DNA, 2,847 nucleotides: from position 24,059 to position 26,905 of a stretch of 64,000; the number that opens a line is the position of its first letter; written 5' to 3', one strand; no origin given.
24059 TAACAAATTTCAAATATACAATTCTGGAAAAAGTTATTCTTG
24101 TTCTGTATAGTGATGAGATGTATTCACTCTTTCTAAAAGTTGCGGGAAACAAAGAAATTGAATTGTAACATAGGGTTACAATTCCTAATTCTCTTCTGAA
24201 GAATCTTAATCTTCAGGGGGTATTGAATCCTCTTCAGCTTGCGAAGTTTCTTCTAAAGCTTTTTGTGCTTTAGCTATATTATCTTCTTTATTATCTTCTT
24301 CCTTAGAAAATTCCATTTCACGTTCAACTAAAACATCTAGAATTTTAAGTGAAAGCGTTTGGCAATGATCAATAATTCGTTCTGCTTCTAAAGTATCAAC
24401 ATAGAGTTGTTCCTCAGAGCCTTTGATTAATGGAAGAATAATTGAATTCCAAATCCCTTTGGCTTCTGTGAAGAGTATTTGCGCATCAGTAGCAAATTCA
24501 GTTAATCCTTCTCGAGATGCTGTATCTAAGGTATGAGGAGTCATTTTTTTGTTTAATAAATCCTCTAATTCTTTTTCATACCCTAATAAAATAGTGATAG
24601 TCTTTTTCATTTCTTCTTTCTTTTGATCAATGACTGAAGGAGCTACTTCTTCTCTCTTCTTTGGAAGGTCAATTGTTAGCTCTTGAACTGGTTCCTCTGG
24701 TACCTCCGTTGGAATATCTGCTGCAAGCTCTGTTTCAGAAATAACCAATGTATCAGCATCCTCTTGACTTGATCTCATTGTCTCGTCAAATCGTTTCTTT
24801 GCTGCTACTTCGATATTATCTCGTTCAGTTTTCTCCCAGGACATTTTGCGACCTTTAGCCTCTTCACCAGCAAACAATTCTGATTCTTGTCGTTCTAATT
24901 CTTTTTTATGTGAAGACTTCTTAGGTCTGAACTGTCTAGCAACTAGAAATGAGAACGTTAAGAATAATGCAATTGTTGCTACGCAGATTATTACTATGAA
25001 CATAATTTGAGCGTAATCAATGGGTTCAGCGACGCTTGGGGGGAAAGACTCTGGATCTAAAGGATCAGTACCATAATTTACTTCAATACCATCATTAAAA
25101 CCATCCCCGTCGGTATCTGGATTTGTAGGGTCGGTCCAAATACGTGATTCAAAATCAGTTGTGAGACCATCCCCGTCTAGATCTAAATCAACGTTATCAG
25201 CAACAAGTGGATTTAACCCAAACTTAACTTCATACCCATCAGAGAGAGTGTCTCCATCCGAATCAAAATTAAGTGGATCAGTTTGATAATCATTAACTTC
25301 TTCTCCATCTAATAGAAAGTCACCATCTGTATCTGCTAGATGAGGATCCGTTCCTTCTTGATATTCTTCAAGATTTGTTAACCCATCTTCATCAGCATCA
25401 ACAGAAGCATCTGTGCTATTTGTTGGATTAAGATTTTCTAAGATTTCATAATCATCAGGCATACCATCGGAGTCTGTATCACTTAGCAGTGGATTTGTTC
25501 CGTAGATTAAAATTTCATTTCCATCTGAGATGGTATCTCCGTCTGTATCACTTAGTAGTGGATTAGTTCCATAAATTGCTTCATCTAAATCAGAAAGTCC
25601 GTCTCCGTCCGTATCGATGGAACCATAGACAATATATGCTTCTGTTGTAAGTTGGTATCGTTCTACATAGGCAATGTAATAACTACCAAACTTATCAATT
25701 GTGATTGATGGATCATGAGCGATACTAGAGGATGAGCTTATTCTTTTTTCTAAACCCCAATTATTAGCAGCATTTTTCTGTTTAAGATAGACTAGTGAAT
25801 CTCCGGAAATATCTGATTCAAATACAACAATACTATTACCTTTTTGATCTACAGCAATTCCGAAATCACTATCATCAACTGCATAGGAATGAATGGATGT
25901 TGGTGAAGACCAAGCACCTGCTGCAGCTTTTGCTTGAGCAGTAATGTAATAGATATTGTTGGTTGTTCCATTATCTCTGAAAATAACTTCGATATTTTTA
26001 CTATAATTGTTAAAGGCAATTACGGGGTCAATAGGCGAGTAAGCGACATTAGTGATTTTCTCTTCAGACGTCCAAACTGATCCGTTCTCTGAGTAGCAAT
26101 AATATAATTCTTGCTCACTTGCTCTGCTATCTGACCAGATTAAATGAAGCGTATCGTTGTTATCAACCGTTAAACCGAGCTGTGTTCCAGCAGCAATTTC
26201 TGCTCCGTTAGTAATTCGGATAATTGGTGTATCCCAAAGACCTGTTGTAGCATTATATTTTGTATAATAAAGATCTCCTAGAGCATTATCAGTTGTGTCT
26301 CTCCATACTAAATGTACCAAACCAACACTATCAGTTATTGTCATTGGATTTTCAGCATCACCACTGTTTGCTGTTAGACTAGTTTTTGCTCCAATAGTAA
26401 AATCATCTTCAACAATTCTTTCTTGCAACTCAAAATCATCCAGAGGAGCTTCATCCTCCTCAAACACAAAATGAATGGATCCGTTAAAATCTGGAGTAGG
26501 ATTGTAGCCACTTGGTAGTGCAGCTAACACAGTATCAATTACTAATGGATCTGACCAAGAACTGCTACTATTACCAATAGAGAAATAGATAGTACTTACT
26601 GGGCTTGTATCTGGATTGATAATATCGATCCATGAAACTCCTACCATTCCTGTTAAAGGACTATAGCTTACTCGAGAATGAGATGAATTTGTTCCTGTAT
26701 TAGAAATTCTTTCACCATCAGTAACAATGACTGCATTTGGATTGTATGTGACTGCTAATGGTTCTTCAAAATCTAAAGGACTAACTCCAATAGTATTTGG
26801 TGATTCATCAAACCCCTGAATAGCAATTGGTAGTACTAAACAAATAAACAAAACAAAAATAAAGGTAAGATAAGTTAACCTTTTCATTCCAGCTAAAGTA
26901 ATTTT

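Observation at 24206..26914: Receptor-like type-I membrane protein with an extracellular Asp-box-like beta-propeller, TSP3 calcium-binding repeats and a 270-aa cytoplasmic helical domain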

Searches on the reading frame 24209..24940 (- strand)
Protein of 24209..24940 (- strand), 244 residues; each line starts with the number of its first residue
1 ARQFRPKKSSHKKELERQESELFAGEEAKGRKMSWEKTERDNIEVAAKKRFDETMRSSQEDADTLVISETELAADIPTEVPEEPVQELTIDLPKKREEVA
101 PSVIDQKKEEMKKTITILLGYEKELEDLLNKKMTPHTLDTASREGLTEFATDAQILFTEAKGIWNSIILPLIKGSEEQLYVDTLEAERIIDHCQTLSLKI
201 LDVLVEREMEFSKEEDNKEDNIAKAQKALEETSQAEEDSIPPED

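Call 12: search_solved_structures(query=A2, max_evalue=10, show_alignments=2)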
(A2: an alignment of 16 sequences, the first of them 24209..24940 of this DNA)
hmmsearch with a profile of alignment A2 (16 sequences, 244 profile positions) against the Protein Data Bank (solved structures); distinct sequences matched with E-value up to 10: 4.
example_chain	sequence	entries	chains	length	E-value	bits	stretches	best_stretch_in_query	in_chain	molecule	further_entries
1iq7_A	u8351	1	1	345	0.52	13.1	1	4-46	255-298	Ovotransferrin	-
2d3i_A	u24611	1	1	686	1.4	11.7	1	4-45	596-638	Ovotransferrin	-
1aiv_A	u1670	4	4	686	1.4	11.7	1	4-45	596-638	OVOTRANSFERRIN | serum transferrin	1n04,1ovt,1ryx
8fei_A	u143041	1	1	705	1.4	11.7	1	4-45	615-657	Ovotransferrin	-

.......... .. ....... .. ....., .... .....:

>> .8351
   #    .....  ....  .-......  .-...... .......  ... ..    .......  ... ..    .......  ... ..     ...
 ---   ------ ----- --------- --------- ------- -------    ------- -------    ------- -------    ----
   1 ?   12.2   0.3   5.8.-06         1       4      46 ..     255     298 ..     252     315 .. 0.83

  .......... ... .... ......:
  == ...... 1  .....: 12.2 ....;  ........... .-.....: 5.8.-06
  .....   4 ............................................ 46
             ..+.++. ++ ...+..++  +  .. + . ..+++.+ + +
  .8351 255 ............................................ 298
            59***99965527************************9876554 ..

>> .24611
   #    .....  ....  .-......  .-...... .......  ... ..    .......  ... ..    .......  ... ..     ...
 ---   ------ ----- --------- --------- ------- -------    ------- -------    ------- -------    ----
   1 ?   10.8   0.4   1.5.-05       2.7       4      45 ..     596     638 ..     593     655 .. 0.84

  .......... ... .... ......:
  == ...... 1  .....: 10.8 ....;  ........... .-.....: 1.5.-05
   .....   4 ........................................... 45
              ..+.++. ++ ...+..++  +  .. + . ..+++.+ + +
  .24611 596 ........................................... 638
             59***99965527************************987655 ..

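Call 13: search_protein_families(library=pfam, proteins=[window:24209-24940:-], max_evalue=10)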
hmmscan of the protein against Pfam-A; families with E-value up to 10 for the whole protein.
window:24209-24940:- (244 aa): 0 families

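Call 22: predict_structure(alignment_id=A2)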
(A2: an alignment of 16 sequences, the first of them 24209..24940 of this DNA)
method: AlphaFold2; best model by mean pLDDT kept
length: 244 residues; sequences in the alignment: 16
mean_pLDDT: 79.5   pTM: 0.51
mean pLDDT of the five models: 79.5, 77.8, 77.1, 76.3, 76.1
residues with pLDDT >= 90: 126; 70-90: 58; 50-70: 22; < 50: 38
segments of 3 or more residues with pLDDT < 50: 59-96
pLDDT, mean of each block of 10 residues (from residue 1): 70 84 76 71 79 61 38 34 36 50 90 97 97 92 93 97 96 92 97 97 95 94 94 82 67
secondary structure, 60 per line:
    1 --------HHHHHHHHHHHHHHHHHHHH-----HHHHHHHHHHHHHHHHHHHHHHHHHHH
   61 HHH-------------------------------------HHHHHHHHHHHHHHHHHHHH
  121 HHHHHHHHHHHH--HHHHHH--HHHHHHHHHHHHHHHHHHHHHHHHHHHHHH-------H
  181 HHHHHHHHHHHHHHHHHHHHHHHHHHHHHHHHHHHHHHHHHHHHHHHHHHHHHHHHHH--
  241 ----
elements in order: H9-28 H34-63 H101-132 H135-140 H143-172 H180-238

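Call 23: search_protein_representatives(alignment_id=A2)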
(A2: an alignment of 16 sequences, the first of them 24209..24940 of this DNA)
Query: 16 sequences, 244 profile positions. Proteins with E-value up to 0.001 (for the whole library): 15; up to 1e-10: 14; up to 1e-30: 13. The best 15 are listed.
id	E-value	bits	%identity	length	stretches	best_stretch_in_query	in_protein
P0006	3.1e-93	328.3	-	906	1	1-239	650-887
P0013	2.2e-85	302.6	-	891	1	1-244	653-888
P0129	3.7e-82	292.0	-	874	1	1-239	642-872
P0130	5.6e-82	291.4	-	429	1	1-238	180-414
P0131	5.5e-68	245.6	-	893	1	2-238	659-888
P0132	1.4e-67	244.3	-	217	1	28-243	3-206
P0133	3.2e-61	223.5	-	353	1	2-237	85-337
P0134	7.4e-60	219.0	-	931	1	1-242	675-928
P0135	6.0e-57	209.5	-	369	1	2-233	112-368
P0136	3.1e-56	207.2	-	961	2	59-237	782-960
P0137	6.8e-56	206.0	-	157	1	96-242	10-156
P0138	5.0e-47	177.0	-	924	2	45-211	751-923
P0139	1.8e-45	171.9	-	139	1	60-184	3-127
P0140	1.3e-18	84.0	-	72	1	173-243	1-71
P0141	4.8e-09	52.6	-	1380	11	133-166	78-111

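Call 26: find_related_loci(query=A2, collection=genome_contigs, flank=8000)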
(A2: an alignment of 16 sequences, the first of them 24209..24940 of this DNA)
Query A2 (244 aa) in genome_contigs; peptide patterns used: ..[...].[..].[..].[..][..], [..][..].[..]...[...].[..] (x = any residue, [..] = any of these).
383 stretches matched a pattern; 10 encode a relative of the query (tblastn E <= 1e-3); 10 distinct loci.
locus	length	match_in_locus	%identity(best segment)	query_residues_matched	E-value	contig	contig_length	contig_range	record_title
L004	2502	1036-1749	82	1-237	1e-131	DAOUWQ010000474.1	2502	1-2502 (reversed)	MAG TPA_asm: Candidatus Heimdallarchaeota archaeon isolate CSMAG_879 CSMAG_879_k127_3929623_length_2502_cov_8.9945, whol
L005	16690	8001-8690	82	1-229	3e-121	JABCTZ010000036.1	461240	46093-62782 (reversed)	MAG: Candidatus Heimdallarchaeota archaeon isolate HM7_B34 k127_2098272, whole genome shotgun sequence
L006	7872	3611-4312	47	1-244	3e-57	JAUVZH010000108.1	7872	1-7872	MAG: Candidatus Heimdallarchaeota archaeon isolate CSMAG_1263 CSMAG_1263_k141_214422_length_7872_cov_6.0000, whole genom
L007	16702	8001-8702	46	1-244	8e-57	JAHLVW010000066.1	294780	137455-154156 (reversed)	MAG: Candidatus Heimdallarchaeota archaeon isolate 12F4_9 k141_48828, whole genome shotgun sequence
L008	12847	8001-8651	44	1-231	7e-49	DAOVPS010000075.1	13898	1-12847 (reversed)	MAG TPA_asm: Candidatus Heimdallarchaeota archaeon isolate CSMAG_1555 CSMAG_1555_k141_1497312_length_13898_cov_39.0690,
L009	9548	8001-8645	47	1-229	2e-48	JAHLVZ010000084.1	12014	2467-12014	MAG: Candidatus Heimdallarchaeota archaeon isolate 12R2_15 NODE_1749_length_12014_cov_8.722887, whole genome shotgun seq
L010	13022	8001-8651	45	1-231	9e-48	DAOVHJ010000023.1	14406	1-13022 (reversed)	MAG TPA_asm: Candidatus Heimdallarchaeota archaeon isolate CSMAG_1338 CSMAG_1338_k141_224491_length_14406_cov_12.8948, w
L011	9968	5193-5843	45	1-231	1e-47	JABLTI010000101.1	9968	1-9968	MAG: Promethearchaeati archaeon isolate HMA_bin2.83 metabat2_83_fa_scaffold_10985, whole genome shotgun sequence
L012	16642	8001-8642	42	1-229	7e-44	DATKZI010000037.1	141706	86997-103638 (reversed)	MAG TPA_asm: Candidatus Bathyarchaeia archaeon isolate SMAG_U14241 k141_1470958, whole genome shotgun sequence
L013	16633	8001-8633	43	1-229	3e-39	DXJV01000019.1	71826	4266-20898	MAG TPA_asm: Candidatus Heimdallarchaeota archaeon isolate MAG_147 k141_688090, whole genome shotgun sequence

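Call 36: search_protein_families(library=pfam, alignment_id=A2, max_evalue=5)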
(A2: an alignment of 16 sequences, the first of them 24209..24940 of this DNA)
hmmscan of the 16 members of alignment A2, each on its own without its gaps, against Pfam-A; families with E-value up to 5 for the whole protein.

A. member 1, window:24209-24940:- (244 aa): 0 families

B. families by the number of members that match (of 16 scanned): 20 families
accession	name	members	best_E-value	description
PF25159.1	DUF7826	2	0.021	Repeat of unknown function (DUF7826)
PF25137.1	ADH_Fe_C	2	1.6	Fe-containing alcohol dehydrogenase family, C-terminal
PF23067.1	MG280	1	0.0045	Uncharacterised protein MG280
PF16425.10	DUF5022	1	0.0071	Domain of unknown function (DUF5022)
PF25781.1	TPR_TEX10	1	0.046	TEX10-like, TPR repeats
PF21730.2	Vma22_CCDC115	1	0.048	Vma22/CCDC115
PF08282.18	Hydrolase_3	1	0.051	haloacid dehalogenase-like hydrolase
PF04513.17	Baculo_PEP_C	1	0.057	Baculovirus polyhedron envelope protein, PEP, C terminus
PF04336.18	ACP_PD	1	0.06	Acyl carrier protein phosphodiesterase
PF05478.16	Prominin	1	0.062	Prominin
PF08164.17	TRAUB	1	0.083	Apoptosis-antagonizing transcription factor, C-terminal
PF11208.13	DUF2992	1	0.1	Protein of unknown function (DUF2992)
PF11887.13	Mce4_CUP1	1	0.12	Cholesterol uptake porter CUP1 of Mce4, putative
PF20531.3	DUF6746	1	0.16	Family of unknown function (DUF6746)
PF24892.1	UTP6_C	1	0.18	U3 small nucleolar RNA-associated protein 6 C-terminal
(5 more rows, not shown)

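Call 49: fold_search(model_id=the predicted structure, library=pdb)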
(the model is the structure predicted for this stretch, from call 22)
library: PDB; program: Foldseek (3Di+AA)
matches with E <= 10: 434; with E <= 0.001: 0
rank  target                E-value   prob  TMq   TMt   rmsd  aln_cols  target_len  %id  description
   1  8fih_B                8.7e-02  0.97  0.29  0.57   4.5       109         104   13  Multi-state design of two-state switchable hinge proteins (released 2023-08-16)
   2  5jsn_B                8.7e-02  0.89  0.24  0.42   6.2       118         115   19  Bcl2-inhibitor complex (released 2016-11-16)
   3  9clb_F                2.4e-01  0.20  0.16  0.26  10.2       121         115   12  Crystal structure of Bak bound to the inhibitory aBAK (released 2025-07-16)
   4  9rgx_A                2.5e-01  0.21  0.15  0.26   9.3       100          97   17  X-ray crystal structure of a de novo designed single-chain antiparallel 3-helix coiled-coil bundle, sc-apCC3-ACW (released 2025-09-03)
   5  8fvt_A                2.8e-01  0.99  0.34  0.78   2.6        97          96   16  Multi-state design of two-state switchable hinge proteins (released 2023-08-16)
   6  8fih_A                3.2e-01  0.69  0.23  0.49   8.3       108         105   11  Multi-state design of two-state switchable hinge proteins (released 2023-08-16)
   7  9qwr_B                3.2e-01  0.33  0.19  0.27  15.7       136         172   14  MIC60 helical bundle dimer (released 2026-02-25)
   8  8ek4_B                3.8e-01  0.47  0.24  0.38  10.9       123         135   16  De novo designed ice-binding proteins from twist-constrained helices (released 2023-07-12)
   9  4oyd_B                3.8e-01  0.16  0.14  0.26  10.7       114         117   13  Crystal structure of a computationally designed inhibitor of an Epstein-Barr viral Bcl-2 protein (released 2014-07-09)
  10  8eja_A                4.3e-01  0.18  0.16  0.28   8.7       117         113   15  Computational design of potent and selective inhibitors of Bak and Bax (released 2024-03-20)
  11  9clb_D                4.6e-01  0.41  0.22  0.42  10.3       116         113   17  Crystal structure of Bak bound to the inhibitory aBAK (released 2025-07-16)
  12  4l8i_B                4.8e-01  0.35  0.21  0.38   9.1       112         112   10  Crystal structure of RSV epitope scaffold FFL_005 (released 2014-02-12)
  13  5aqs_D                6.1e-01  0.57  0.28  0.50   4.6       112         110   13  Fragment-based screening of HSP70 sheds light on the functional role of ATP-binding site residues (released 2016-10-05)
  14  8qk1                  6.1e-01  0.51  0.21  0.12   7.6       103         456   14  Crystal structure of Trichuris suis beta-N-acetyl-D-hexosaminidase - HEX-2 in apo form (released 2024-06-26)
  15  8eja_B                6.5e-01  0.41  0.23  0.41   6.7       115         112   14  Computational design of potent and selective inhibitors of Bak and Bax (released 2024-03-20)
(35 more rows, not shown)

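Call 54: search_protein_families(library=padloc, proteins=[window:24209-24940:-], max_evalue=0.1)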
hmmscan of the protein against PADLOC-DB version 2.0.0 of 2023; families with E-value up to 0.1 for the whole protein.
window:24209-24940:- (244 aa): 0 families

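Call 55: search_protein_families(library=phrogs, proteins=[window:24209-24940:-], max_evalue=0.1)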
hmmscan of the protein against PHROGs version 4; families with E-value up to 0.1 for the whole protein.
window:24209-24940:- (244 aa): 0 families

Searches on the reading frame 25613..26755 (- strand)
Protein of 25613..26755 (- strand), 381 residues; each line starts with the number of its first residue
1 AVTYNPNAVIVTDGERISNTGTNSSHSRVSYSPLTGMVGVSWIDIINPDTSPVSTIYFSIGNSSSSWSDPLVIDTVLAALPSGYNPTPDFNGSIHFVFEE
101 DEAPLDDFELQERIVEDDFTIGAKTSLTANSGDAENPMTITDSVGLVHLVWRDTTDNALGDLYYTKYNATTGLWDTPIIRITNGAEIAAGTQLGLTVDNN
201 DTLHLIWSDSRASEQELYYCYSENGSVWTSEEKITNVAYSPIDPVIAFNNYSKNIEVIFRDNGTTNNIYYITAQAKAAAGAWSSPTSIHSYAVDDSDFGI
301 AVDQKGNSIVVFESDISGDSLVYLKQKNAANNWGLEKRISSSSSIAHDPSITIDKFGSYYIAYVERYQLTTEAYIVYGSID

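Call 50: find_homologous_proteins(query=window:25613-26755:-, max_evalue=0.001)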
Query window:25613-26755:- (381 aa): 2 proteins with E <= 0.001 among 3387 candidates.
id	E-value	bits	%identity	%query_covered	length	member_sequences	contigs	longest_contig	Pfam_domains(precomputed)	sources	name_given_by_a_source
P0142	1.7e-110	388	49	99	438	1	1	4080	PF15892.12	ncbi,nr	ncbi:MAG: hypothetical protein FK732_07975, partial [Asgard group archaeon]|nr:hypothetical protein 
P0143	1.8e-5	42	24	57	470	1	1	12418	PF02012.27,PF13088.13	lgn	-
